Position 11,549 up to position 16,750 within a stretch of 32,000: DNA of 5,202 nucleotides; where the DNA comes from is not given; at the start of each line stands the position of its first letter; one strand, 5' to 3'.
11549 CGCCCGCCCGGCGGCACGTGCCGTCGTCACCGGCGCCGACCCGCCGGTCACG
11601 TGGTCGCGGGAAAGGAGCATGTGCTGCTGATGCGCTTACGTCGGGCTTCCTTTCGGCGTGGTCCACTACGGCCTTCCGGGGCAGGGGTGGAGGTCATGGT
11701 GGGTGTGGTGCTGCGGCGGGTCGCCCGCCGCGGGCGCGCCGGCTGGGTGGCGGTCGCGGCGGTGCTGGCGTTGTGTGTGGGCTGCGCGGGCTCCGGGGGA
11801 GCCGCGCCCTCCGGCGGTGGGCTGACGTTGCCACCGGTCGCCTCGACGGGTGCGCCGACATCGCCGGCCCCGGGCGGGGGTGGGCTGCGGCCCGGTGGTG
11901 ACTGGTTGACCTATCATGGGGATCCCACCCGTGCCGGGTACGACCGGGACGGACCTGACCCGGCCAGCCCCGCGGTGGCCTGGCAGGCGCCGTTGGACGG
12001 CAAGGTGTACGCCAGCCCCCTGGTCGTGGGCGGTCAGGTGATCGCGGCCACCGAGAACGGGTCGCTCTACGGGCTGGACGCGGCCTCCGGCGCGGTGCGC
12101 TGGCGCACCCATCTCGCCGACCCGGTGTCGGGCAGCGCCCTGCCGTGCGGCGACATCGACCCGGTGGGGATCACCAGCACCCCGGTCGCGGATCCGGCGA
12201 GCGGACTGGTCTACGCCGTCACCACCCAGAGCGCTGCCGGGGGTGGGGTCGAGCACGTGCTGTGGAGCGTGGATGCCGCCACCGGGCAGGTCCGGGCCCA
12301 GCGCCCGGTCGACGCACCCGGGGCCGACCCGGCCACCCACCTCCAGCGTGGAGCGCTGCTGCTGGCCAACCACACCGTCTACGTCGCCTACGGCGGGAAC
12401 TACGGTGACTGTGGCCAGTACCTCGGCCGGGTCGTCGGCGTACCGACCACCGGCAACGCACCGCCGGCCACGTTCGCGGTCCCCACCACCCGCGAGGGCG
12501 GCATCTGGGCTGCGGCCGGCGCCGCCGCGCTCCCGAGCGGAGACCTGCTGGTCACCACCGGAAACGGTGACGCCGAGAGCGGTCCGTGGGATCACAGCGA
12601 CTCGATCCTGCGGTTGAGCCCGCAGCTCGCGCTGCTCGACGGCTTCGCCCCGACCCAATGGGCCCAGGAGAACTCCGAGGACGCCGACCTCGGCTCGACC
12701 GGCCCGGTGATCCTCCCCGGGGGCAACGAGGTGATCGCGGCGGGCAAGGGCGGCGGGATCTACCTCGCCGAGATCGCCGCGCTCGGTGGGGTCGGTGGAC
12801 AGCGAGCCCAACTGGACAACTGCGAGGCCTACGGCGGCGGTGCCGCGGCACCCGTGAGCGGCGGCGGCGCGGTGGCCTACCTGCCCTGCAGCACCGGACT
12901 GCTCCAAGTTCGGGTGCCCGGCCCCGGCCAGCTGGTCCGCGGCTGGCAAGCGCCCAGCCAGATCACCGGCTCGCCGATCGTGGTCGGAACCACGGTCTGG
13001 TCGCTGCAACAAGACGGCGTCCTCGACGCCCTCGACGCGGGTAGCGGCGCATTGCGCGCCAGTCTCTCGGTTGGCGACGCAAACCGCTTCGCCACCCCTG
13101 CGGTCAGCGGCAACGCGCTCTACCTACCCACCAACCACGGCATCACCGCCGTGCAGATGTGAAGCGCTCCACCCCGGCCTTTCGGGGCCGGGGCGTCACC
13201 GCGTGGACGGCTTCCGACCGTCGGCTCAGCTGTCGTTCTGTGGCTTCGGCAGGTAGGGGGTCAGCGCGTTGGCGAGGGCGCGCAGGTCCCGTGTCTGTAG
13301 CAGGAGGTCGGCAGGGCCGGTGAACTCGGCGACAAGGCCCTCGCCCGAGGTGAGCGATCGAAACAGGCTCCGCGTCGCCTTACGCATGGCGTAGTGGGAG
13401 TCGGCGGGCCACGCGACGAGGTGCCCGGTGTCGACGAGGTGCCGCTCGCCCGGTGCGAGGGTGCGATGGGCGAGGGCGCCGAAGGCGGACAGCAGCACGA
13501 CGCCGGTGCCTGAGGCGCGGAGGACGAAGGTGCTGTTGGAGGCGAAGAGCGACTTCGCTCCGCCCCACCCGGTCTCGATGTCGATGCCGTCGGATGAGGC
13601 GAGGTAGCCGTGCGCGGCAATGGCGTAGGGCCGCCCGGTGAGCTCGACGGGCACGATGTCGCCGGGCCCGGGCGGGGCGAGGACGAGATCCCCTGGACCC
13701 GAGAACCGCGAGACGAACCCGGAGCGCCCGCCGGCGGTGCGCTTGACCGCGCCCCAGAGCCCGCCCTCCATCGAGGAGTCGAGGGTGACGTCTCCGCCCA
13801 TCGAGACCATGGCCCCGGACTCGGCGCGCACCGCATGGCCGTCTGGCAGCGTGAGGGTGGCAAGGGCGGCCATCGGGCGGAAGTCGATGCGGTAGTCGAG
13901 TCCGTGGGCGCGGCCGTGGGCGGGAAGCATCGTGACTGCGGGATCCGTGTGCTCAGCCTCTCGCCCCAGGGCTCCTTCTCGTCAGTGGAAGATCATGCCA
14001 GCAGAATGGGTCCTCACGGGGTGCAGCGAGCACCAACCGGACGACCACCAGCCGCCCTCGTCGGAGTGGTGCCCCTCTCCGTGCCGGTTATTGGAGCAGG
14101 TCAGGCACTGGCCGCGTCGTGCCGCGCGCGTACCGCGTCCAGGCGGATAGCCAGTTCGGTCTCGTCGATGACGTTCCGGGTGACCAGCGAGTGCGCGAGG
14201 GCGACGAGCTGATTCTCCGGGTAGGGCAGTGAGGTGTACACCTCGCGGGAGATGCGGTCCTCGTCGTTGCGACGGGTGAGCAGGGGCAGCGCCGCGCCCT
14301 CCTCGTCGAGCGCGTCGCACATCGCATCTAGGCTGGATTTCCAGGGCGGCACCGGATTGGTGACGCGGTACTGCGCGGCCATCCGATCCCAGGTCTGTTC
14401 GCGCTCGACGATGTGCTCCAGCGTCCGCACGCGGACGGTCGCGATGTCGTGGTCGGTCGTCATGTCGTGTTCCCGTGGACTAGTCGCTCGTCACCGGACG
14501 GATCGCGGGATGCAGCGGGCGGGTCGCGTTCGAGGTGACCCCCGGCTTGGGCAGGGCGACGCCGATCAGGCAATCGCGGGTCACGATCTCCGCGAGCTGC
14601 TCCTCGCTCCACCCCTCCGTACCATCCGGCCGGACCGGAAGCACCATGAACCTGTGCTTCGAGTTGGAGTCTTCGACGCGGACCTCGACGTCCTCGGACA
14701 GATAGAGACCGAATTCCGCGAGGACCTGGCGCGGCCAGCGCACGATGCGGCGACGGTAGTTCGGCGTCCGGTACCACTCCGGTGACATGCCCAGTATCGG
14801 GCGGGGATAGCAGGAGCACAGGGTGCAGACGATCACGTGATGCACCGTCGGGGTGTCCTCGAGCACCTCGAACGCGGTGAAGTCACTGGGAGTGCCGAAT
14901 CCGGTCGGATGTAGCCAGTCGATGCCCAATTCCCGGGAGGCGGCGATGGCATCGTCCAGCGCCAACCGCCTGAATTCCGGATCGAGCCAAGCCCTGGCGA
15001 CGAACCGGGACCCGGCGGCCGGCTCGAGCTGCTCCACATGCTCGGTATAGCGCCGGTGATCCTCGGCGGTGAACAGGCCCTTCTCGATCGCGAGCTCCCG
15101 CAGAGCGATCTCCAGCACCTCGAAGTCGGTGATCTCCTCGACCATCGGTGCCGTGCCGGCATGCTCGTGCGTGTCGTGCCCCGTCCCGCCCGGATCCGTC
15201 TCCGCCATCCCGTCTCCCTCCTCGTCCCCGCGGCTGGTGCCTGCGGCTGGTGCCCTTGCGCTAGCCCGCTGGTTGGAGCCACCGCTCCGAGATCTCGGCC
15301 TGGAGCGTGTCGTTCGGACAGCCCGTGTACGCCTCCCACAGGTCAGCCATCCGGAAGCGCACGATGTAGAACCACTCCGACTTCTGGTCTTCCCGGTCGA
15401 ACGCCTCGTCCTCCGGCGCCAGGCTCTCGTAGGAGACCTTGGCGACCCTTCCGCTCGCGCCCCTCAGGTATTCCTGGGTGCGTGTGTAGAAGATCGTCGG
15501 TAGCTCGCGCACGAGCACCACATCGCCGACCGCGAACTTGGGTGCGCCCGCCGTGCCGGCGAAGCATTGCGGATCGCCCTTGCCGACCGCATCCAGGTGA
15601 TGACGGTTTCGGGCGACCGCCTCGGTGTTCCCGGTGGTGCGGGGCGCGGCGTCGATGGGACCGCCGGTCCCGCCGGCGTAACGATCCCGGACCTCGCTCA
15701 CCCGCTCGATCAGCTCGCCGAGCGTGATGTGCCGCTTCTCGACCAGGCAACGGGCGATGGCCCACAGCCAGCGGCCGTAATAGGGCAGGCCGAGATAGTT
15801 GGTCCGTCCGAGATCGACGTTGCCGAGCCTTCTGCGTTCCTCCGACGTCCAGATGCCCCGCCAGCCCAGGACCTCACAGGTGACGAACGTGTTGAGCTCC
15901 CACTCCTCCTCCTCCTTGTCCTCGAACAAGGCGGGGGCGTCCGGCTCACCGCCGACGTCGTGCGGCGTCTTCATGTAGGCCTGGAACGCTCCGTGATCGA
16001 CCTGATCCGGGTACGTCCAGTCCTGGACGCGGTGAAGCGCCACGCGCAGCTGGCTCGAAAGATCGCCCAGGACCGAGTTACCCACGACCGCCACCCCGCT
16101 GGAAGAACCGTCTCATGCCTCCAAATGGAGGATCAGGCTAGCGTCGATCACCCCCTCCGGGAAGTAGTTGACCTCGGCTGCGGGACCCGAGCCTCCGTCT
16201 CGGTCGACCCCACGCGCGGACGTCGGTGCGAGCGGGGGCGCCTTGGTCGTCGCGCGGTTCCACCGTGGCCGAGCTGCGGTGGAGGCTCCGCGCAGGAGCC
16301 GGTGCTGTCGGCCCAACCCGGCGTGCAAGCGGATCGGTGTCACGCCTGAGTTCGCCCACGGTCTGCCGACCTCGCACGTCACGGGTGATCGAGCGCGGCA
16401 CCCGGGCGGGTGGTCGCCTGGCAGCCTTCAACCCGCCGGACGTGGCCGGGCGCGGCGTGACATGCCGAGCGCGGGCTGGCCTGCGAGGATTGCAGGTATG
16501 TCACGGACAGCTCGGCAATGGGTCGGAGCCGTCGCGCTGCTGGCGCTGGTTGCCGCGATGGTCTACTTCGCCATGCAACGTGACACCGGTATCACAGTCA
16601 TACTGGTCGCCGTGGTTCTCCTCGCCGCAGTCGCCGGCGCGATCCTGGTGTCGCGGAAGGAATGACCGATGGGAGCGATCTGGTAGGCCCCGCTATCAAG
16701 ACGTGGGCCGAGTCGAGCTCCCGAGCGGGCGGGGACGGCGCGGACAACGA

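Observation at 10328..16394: A 56-bp inverted-repeat pair (52/56 identical) brackets a 6-kb module of two convergent operons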

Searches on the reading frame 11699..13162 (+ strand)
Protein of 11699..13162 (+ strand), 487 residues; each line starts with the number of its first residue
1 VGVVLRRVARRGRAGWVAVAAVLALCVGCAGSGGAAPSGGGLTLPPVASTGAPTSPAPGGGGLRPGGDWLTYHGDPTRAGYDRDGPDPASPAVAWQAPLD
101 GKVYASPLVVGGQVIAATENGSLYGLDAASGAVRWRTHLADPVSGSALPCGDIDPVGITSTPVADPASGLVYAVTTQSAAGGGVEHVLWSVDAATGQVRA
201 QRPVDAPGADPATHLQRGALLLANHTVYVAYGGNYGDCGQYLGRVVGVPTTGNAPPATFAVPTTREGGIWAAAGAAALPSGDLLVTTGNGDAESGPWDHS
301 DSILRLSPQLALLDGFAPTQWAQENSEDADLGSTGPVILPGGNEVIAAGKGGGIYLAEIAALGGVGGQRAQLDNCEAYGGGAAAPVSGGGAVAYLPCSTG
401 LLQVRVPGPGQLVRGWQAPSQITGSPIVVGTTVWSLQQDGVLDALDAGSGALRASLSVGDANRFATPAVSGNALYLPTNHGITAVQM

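Call 13: search_protein_families(library=pfam, proteins=[window:11699-13162:+], max_evalue=0.01)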
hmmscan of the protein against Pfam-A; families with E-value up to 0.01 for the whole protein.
window:11699-13162:+ (487 aa): 3 families
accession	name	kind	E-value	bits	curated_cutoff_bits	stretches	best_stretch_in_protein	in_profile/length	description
PF13360.13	PQQ_2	-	8.3e-15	55.5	27.6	1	88-230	50-175/233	Outer membrane protein assembly factor BamB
PF13570.13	Beta-prop_ACSF4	-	7.2e-10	39.2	133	1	90-148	122-182/329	Beta-alanine-activating enzyme, beta-propeller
PF01011.28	PQQ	-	8.2e-05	21.9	26.7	1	102-198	48-136/595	Glucose/ethanol/alcohol dehydrogenase, beta-propeller domain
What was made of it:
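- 11699..13162 (+): PQQ_2 / BamB-like beta-propeller lipoprotein. It lies inside the bracketed segment. Pfam PF13360, E 8e-15 (call 13).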

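Call 62: search_protein_families(library=ncbifam, proteins=[window:11699-13162:+], max_evalue=0.001)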
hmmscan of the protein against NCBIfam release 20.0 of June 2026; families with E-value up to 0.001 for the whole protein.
window:11699-13162:+ (487 aa): 3 families
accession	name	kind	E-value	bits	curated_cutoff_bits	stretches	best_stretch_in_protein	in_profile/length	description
TIGR03300.1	assembly_YfgL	equivalog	9.2e-11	41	285.2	1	93-139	127-173/377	outer membrane protein assembly factor BamB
NF008351.0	PRK11138.1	equivalog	6.9e-09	34.7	423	1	92-142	141-191/394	outer membrane protein assembly factor BamB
NF050114.1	Rv3212_fam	equivalog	0.00042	19.6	150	0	90-136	53-96/393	Rv3212 family protein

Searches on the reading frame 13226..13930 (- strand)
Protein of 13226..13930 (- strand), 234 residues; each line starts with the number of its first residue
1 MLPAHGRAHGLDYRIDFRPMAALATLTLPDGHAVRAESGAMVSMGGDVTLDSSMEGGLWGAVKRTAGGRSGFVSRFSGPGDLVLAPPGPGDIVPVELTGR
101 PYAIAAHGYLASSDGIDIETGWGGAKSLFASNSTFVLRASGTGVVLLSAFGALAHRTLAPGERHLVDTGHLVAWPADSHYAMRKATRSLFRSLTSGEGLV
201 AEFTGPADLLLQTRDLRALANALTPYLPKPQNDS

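Call 13: search_protein_families(library=pfam, proteins=[window:13226-13930:-], max_evalue=0.01)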
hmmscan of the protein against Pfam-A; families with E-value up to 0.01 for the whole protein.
window:13226-13930:- (234 aa): 1 family
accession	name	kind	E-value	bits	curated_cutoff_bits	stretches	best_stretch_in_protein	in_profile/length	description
PF01987.23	AIM24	-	2.1e-51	175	25.7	1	15-214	3-205/205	Mitochondrial biogenesis AIM24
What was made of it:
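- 13226..13930 (-): AIM24 / TIGR00266 family protein. It lies inside the bracketed segment. Pfam PF01987, E 2e-51 (call 13).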

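Call 43: list_cluster_members(proteins=[P0121, window:13226-13930:-, window:14480-15208:-, window:14101-14463:-, window:11699-13162:+, window:16939-17886:-, window:16498-16665:+])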
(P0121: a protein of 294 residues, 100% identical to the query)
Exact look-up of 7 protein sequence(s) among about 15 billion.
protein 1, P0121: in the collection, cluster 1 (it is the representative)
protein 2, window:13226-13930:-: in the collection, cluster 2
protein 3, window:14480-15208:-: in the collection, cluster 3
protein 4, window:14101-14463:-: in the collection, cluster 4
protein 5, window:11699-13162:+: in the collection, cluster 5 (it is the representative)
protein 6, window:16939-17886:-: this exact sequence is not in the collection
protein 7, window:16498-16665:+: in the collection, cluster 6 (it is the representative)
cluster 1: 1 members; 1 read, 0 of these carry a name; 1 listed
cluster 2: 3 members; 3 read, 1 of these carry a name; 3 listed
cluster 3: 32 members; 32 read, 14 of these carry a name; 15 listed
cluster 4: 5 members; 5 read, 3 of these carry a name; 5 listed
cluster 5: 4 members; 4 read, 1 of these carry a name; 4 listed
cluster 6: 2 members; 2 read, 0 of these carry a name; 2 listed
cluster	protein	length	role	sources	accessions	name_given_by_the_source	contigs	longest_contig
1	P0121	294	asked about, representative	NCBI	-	-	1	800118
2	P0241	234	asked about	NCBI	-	-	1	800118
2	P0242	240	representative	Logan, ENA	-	-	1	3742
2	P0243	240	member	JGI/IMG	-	uncharacterized protein (TIGR00266 family)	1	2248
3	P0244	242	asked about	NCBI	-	-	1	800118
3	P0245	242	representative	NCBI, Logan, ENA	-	-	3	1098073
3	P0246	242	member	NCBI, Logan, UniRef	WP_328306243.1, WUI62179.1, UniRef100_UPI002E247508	thiocyanate hydrolase subunit gamma [Actinomycetospora sp. NBC_00405] | thiocyanate hydrolase subunit gamma n=1 Tax=Actinomycetospora sp. NBC_00405 TaxID=2975952 ...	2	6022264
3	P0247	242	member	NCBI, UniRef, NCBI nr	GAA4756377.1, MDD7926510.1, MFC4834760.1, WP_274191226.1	thiocyanate hydrolase subunit gamma [Actinomycetospora chibensis] | Thiocyanate hydrolase subunit gamma n=1 Tax=Actinomycetospora chibensis TaxID=663606 ...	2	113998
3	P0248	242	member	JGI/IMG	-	thiocyanate hydrolase subunit gamma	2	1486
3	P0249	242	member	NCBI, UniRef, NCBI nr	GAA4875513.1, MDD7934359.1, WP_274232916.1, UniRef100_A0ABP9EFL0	thiocyanate hydrolase subunit gamma [Actinomycetospora straminea] | Thiocyanate hydrolase subunit gamma n=1 Tax=Actinomycetospora straminea TaxID=663607 ...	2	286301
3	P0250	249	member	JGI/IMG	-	thiocyanate hydrolase gamma subunit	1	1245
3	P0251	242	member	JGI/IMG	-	thiocyanate hydrolase gamma subunit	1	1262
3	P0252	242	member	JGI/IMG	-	thiocyanate hydrolase subunit gamma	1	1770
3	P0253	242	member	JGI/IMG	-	thiocyanate hydrolase subunit gamma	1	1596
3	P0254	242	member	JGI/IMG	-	thiocyanate hydrolase subunit gamma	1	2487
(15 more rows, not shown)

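Call 62: search_protein_families(library=ncbifam, proteins=[window:13226-13930:-], max_evalue=0.001)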
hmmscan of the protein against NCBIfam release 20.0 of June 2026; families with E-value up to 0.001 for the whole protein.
window:13226-13930:- (234 aa): 1 family
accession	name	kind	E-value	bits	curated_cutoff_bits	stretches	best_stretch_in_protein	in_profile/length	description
TIGR00266.1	TIGR00266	hypoth_equivalog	1.1e-45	155.9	96.6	1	11-228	1-219/222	TIGR00266 family protein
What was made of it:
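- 13226..13930 (-): NCBIfam TIGR00266 (call 62).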

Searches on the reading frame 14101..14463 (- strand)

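Call 13: search_protein_families(library=pfam, proteins=[window:14101-14463:-], max_evalue=0.01)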
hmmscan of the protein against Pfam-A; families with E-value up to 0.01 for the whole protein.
window:14101-14463:- (120 aa): 1 family
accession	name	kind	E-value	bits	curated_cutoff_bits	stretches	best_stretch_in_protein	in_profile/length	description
PF21006.2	NHase_beta_N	-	0.00096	19.7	21.5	1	40-114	28-101/115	Nitrile hydratase beta subunit, N-terminal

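Call 62: search_protein_families(library=ncbifam, proteins=[window:14101-14463:-], max_evalue=0.001)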
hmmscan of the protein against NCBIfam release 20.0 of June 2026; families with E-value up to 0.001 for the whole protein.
window:14101-14463:- (120 aa): 0 families

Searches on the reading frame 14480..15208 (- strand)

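Call 13: search_protein_families(library=pfam, proteins=[window:14480-15208:-], max_evalue=0.01)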
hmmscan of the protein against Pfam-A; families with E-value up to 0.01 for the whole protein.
window:14480-15208:- (242 aa): 2 families
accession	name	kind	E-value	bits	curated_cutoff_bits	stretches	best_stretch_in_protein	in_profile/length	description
PF02979.21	NHase_alpha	-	6.4e-74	247.8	27.2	1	28-218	2-184/184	Nitrile hydratase, alpha chain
PF14407.11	Frankia_peptide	-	0.0022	18.7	48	1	68-97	4-33/63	Ribosomally synthesized peptide prototyped by Frankia Franean1_4349.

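Call 62: search_protein_families(library=ncbifam, proteins=[window:14480-15208:-], max_evalue=0.001)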
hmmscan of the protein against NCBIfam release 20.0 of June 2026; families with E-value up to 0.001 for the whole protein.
window:14480-15208:- (242 aa): 5 families
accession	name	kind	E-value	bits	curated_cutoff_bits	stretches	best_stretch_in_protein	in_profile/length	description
TIGR03887.1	thiocyan_alph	equivalog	4e-114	379.4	291.45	1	24-223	1-200/200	thiocyanate hydrolase subunit gamma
TIGR01323.1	nitrile_alph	equivalog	1.2e-63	214.1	249.85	1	35-221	9-187/189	nitrile hydratase subunit alpha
TIGR03793.1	leader_NHLP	domain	2.9e-11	43.1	50.9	1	150-208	18-74/77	NHLP leader peptide family RiPP precursor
TIGR04351.1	TOMM_nitrile_2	subfamily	4.4e-07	29.4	65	0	68-97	4-33/48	TIGR04351 family putative TOMM peptide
NF038399.1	NH_RiPP_Os17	domain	0.0003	20.8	40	0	68-97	5-34/63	Os1348 family NHLP clan protein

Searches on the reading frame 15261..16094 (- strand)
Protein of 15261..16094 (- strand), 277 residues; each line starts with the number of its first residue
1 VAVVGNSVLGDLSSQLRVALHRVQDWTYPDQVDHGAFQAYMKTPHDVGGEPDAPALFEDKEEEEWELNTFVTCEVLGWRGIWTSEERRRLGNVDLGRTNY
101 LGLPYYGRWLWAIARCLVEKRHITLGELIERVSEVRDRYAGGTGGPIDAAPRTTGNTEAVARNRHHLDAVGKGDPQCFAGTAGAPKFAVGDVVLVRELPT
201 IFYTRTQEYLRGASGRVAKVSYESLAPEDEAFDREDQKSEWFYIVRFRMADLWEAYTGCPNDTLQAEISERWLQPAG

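Call 13: search_protein_families(library=pfam, proteins=[window:15261-16094:-], max_evalue=0.01)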
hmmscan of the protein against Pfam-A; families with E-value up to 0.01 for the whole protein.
window:15261-16094:- (277 aa): 2 families
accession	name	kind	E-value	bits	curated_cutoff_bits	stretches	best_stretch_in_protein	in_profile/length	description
PF02211.21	NHase_beta_C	-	1.1e-21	77.5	27.7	1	183-274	8-97/98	Nitrile hydratase beta subunit, C-terminal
PF21006.2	NHase_beta_N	-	1.3e-20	74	21.5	1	41-146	1-102/115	Nitrile hydratase beta subunit, N-terminal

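Call 14: find_encoding_contigs(protein=window:15261-16094:-, flank=10000, max_places=6)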
Protein window:15261-16094:- (277 aa): no gene with exactly this product is on record in the collection.

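Call 15: find_homologous_proteins(query=window:15261-16094:-)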
Query window:15261-16094:- (277 aa): 763 proteins with E <= 0.001 among 2287 candidates; the best 120 are listed.
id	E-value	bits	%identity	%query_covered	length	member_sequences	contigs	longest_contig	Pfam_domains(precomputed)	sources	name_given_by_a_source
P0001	3.2e-170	583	90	100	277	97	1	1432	PF02211.22,PF21006.3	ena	-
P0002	1.1e-168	578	90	99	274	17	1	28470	PF02211.22,PF21006.3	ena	-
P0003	1.8e-162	558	86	99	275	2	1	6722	PF02211.22,PF21006.3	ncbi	ncbi:MAG TPA: SH3-like domain-containing protein [Pseudonocardia sp.]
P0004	3.2e-157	541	84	99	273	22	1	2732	PF02211.22,PF21006.3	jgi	-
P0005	2.1e-153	528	80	100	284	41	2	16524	PF02211.22,PF21006.3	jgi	jgi:thiocyanate hydrolase subunit beta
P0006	1.0e-152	526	81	99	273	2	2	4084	PF02211.22,PF21006.3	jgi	jgi:hypothetical protein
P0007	1.8e-152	525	78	99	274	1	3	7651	PF02211.22,PF21006.3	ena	-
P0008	2.1e-150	518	80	98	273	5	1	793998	PF02211.22,PF21006.3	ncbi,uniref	ncbi:SH3-like domain-containing protein [Streptomyces sp. NPDC015127]|uniref:SH3-like domain-contain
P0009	1.6e-149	515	81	98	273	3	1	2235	PF02211.22,PF21006.3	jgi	jgi:hypothetical protein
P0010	2.0e-148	512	78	98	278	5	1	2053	PF02211.22,PF21006.3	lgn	-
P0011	4.3e-148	511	79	99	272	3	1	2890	PF02211.22,PF21006.3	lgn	-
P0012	4.0e-147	507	78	99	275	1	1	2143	PF02211.22,PF21006.3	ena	-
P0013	8.5e-147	506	79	96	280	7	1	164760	PF02211.22,PF21006.3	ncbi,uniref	ncbi:SH3-like domain-containing protein [Nocardia sp. NPDC046763]|uniref:SH3-like domain-containing 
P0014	9.0e-147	506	79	98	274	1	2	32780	PF02211.22,PF21006.3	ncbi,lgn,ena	-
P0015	1.8e-146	505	78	99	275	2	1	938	PF02211.22,PF21006.3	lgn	-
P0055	3.2e-134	465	92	77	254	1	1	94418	PF21006.3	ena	-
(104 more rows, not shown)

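Call 16: find_encoding_contigs(protein=P0002, flank=10000, max_places=3)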
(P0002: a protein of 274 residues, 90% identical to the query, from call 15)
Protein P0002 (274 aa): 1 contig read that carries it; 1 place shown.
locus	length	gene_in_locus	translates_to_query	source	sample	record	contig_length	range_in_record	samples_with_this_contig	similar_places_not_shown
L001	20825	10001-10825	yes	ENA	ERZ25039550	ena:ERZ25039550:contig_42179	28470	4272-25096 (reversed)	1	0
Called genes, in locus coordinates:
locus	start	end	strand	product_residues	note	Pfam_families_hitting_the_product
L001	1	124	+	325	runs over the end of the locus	PF00274:Glycolytic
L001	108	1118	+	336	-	PF03320:FBPase_glpX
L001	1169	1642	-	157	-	PF02502:LacAB_rpiB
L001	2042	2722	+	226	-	PF00834:Ribul_P_3_epim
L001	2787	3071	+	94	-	-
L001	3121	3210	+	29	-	PF08042:PqqA (weak)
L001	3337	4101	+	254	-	PF00268:Ribonuc_red_sm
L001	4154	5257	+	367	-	PF01699:Na_Ca_ex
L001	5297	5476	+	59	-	-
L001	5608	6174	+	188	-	PF20589:DUF6790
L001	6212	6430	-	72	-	PF09489:CbtB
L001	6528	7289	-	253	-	PF00106:adh_short, PF08659:KR (weak), PF13561:adh_short_C2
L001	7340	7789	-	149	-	-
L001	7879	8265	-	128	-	PF00248:Aldo_ket_red (weak)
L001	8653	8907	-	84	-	PF00248:Aldo_ket_red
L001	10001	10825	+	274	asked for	PF21006:NHase_beta_N, PF02211:NHase_beta_C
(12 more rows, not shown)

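Call 17: find_encoding_contigs(protein=P0055, flank=10000, max_places=3)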
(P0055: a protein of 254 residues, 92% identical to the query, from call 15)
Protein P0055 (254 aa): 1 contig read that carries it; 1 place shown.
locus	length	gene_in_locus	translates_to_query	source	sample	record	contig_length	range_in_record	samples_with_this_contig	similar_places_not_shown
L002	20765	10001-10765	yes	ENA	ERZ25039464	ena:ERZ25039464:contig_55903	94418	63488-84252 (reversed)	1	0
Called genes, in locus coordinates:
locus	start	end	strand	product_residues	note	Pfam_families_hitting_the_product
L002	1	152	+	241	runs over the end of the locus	PF00271:Helicase_C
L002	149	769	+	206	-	PF00075:RNase_H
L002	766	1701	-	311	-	-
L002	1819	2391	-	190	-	-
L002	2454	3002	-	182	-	PF19803:DUF6286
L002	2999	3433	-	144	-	PF03780:Asp23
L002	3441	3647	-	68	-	-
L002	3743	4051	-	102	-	-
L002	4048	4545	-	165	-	PF03780:Asp23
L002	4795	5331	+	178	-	PF20589:DUF6790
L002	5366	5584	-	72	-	PF09489:CbtB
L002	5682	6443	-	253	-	PF00106:adh_short, PF08659:KR (weak), PF13561:adh_short_C2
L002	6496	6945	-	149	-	-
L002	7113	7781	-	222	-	PF00248:Aldo_ket_red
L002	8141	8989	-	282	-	PF00248:Aldo_ket_red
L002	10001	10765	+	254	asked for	PF21006:NHase_beta_N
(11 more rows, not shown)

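Call 62: search_protein_families(library=ncbifam, proteins=[window:15261-16094:-], max_evalue=0.001)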
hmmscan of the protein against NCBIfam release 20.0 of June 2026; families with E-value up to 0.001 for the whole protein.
window:15261-16094:- (277 aa): 1 family
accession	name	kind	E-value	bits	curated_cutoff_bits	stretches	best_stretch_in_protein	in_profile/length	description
TIGR03888.1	nitrile_beta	equivalog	3.6e-24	85.9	152.2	1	41-276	1-226/226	nitrile hydratase subunit beta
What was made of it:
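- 14079..16165 (-): NHase-family (thiocyanate-hydrolase-type) operon block: beta 15261-16094, alpha/gamma 14480-15208, accessory 14101-14463, plus 71 nt upstream with a -10-like TAGCCT at 16140-16135. Family assignments are in calls 13 and 62.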

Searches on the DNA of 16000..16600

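Call 7: search_rna_families(source=window, start=16000, end=16600, threshold=evalue, max_evalue=10, show_alignments=3)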
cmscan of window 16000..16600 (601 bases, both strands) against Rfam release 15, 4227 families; matches with E-value up to 10: 2.
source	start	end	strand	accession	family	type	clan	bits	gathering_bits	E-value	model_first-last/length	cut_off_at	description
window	16101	16159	-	RF00274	SNORD57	Gene; snRNA; snoRNA; CD-box;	CL00058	20.2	47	0.16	1-72/72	no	Small nucleolar RNA SNORD57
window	16510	16572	-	RF01146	sR15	Gene; snRNA; snoRNA; CD-box;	-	17.4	40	1.4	1-65/65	no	Small nucleolar RNA sR15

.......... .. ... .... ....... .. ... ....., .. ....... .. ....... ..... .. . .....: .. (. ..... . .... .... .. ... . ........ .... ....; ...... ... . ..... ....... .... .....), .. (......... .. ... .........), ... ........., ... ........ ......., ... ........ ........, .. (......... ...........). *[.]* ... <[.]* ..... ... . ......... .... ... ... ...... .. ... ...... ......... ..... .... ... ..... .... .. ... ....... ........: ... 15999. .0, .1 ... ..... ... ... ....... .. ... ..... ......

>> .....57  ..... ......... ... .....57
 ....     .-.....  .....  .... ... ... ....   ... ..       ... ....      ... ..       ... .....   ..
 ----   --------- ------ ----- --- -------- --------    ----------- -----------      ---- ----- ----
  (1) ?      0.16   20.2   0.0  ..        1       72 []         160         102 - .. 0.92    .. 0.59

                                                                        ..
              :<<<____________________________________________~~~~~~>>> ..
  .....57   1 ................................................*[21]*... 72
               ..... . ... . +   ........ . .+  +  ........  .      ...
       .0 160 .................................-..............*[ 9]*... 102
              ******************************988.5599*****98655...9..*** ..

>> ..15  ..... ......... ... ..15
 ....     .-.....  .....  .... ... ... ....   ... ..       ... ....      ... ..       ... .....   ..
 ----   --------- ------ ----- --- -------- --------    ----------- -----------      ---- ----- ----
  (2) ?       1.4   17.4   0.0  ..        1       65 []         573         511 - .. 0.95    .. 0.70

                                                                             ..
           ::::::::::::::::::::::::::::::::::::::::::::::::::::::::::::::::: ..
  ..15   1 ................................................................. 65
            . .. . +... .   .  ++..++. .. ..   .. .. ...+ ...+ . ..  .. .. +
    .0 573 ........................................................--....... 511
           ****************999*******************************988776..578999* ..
